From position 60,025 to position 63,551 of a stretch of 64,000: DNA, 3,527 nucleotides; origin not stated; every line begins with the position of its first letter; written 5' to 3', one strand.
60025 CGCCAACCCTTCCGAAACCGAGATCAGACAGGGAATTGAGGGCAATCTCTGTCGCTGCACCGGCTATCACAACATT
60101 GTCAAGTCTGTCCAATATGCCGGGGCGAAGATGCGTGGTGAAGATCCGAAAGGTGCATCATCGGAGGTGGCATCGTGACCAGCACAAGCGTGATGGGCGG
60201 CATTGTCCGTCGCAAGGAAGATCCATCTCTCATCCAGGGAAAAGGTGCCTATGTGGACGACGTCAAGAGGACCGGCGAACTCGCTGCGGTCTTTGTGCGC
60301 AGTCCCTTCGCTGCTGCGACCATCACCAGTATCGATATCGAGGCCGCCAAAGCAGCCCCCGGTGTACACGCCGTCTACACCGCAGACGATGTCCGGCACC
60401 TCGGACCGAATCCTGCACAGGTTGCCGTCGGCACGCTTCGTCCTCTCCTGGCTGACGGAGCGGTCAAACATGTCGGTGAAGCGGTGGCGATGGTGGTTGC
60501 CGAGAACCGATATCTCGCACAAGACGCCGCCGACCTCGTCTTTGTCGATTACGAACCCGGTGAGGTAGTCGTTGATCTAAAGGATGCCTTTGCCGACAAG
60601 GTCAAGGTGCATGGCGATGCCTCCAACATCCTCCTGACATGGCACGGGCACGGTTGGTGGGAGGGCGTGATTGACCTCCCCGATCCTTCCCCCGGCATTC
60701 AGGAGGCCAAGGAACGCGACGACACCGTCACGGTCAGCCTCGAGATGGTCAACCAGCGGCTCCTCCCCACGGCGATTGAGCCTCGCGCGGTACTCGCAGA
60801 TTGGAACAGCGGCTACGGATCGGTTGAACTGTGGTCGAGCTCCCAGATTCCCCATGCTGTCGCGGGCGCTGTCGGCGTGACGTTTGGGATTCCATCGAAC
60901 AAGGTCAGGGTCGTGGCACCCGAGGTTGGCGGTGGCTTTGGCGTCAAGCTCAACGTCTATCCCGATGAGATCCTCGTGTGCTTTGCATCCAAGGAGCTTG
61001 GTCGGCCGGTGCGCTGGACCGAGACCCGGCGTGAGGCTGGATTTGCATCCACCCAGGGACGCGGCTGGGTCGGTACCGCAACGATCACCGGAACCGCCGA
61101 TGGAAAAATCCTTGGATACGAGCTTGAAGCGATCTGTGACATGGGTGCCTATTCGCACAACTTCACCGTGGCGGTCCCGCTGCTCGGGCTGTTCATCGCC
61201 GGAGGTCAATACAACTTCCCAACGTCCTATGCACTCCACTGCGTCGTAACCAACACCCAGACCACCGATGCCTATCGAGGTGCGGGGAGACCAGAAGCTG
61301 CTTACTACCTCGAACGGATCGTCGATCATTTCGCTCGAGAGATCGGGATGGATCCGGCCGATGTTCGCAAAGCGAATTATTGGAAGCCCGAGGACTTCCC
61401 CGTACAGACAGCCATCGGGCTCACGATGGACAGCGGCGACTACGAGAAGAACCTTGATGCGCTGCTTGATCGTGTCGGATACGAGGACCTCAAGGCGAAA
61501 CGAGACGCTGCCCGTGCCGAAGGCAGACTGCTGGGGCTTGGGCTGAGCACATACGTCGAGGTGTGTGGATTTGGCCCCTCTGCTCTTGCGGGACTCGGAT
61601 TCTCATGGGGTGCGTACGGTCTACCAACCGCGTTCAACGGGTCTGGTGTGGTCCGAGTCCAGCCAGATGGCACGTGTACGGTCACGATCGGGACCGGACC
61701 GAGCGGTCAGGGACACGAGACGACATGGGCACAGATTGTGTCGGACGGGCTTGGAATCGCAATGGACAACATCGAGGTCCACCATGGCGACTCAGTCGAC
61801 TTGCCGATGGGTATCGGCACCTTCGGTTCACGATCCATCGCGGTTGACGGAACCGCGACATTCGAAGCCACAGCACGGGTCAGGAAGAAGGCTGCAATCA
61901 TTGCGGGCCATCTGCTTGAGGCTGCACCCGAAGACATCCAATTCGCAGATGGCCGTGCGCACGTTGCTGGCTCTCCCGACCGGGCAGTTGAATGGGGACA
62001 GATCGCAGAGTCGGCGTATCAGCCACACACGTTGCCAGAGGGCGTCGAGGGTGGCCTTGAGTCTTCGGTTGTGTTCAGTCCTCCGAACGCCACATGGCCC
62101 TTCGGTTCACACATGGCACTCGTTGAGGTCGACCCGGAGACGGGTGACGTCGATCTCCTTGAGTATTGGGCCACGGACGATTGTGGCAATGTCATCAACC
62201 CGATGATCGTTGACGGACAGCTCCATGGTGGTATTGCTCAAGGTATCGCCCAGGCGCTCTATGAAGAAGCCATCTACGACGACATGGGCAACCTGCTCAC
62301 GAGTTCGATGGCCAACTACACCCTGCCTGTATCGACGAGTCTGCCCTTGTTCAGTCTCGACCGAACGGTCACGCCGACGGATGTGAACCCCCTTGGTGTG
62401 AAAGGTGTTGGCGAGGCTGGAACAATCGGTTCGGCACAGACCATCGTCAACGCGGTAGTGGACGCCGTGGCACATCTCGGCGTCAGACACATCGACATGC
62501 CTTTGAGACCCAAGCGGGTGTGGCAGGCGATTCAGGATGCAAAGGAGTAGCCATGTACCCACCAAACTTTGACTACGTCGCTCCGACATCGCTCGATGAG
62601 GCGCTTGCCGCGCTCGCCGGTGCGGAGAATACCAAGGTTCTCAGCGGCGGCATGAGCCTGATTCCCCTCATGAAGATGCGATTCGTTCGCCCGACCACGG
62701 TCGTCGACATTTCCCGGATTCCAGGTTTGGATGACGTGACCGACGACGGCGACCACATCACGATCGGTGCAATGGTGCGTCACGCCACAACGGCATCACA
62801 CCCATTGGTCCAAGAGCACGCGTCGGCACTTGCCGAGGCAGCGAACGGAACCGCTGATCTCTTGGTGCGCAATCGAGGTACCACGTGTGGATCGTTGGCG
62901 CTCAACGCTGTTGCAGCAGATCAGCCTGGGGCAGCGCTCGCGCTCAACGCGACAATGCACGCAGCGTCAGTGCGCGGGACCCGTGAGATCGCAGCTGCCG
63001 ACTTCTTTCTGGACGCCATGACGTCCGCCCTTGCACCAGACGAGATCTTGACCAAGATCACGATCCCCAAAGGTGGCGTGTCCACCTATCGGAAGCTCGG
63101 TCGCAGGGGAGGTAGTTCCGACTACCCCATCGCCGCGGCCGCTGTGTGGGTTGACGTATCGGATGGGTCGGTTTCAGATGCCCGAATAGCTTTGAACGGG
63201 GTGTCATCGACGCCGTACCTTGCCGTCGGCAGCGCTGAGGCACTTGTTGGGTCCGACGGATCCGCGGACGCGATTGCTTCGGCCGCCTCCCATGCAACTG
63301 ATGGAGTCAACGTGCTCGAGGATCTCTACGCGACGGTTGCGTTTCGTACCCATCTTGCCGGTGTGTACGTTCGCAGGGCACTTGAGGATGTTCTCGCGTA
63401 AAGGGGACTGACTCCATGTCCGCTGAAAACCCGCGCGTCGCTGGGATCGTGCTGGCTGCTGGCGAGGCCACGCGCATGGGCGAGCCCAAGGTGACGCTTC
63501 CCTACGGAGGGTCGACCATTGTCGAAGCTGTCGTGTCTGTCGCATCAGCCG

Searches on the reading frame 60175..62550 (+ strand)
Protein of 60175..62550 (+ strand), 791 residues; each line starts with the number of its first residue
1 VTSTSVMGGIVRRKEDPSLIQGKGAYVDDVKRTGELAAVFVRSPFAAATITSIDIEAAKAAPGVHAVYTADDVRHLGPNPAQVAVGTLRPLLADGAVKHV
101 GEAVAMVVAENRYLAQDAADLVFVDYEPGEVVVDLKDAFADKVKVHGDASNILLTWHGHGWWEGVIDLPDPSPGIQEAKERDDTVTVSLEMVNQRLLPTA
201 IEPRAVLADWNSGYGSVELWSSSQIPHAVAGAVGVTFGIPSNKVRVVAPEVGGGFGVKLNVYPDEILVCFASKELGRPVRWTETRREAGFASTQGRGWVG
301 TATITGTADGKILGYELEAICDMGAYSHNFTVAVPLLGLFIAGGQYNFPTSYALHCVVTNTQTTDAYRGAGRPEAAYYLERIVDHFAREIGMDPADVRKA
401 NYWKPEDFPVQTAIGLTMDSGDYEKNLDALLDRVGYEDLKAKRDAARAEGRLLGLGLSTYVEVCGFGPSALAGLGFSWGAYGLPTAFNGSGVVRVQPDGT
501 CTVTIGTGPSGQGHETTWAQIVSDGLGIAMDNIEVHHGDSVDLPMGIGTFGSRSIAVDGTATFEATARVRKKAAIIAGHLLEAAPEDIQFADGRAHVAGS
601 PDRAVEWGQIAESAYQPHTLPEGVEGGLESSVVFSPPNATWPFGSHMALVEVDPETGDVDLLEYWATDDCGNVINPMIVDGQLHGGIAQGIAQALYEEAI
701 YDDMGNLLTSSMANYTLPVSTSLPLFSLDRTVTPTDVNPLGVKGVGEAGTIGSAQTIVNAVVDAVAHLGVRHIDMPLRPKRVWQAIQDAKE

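Call 74: search_protein_families(library=pfam, proteins=[window:60175-62550:+], max_evalue=0.1)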
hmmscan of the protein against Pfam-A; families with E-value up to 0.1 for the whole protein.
window:60175-62550:+ (791 aa): 3 families
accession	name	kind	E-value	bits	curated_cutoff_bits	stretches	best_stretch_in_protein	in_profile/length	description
PF20256.3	MoCoBD_2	-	4.5e-81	272.9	27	1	430-724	2-283/283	Molybdopterin cofactor-binding domain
PF02738.23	MoCoBD_1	-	2.7e-65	220.3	27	1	177-402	20-244/244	Molybdopterin cofactor-binding domain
PF01315.27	Ald_Xan_dh_C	-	1.4e-27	96.6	31.3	1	21-128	1-108/110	Aldehyde oxidase and xanthine dehydrogenase, a/b hammerhead domain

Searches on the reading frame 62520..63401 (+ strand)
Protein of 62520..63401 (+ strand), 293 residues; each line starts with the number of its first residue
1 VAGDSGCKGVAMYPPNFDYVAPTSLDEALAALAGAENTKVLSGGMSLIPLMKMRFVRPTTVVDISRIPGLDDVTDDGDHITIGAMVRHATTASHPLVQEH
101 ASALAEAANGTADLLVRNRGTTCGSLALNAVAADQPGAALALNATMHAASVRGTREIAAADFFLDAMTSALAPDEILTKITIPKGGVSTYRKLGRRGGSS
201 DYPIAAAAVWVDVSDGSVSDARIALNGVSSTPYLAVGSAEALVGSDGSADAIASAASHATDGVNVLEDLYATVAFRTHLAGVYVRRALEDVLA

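Call 74: search_protein_families(library=pfam, proteins=[window:62520-63401:+], max_evalue=0.1)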
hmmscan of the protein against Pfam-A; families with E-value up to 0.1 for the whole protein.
window:62520-63401:+ (293 aa): 2 families
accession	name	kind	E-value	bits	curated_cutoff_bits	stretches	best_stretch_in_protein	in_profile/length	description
PF00941.27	FAD_binding_5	-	1.9e-45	155.2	27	1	16-184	2-169/170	FAD binding domain in molybdopterin dehydrogenase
PF03450.22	CO_deh_flav_C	-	2.2e-19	69.9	25.5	1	189-290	2-101/102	CO dehydrogenase flavoprotein C-terminal domain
